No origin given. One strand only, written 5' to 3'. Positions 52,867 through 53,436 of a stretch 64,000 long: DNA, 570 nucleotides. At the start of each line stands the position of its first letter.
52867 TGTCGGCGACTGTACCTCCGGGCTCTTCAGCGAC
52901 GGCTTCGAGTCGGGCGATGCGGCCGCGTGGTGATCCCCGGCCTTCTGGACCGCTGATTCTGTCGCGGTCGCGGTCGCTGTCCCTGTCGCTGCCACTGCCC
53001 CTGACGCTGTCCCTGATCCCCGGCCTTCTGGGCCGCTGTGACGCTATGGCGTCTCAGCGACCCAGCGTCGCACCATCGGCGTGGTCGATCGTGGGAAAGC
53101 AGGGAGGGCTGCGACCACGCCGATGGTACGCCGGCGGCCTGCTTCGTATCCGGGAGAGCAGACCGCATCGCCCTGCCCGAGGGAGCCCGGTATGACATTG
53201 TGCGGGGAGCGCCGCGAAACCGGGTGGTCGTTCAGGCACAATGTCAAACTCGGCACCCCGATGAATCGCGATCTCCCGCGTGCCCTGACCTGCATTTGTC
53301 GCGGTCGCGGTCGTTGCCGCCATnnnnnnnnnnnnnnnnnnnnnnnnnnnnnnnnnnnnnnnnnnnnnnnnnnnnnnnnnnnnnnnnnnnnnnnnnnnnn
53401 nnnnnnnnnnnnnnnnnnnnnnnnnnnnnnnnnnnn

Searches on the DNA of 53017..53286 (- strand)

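Call 76: search_dna_similar(query=window:53017-53286:-, collection=plasmids, mode=distant, max_rows=10)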
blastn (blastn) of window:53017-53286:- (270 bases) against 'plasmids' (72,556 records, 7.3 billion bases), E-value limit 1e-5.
No match.

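Call 77: search_dna_similar(query=window:53017-53286:-, collection=phages, mode=distant, max_rows=10)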
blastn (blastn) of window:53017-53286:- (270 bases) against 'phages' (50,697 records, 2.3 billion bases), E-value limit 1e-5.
No match.
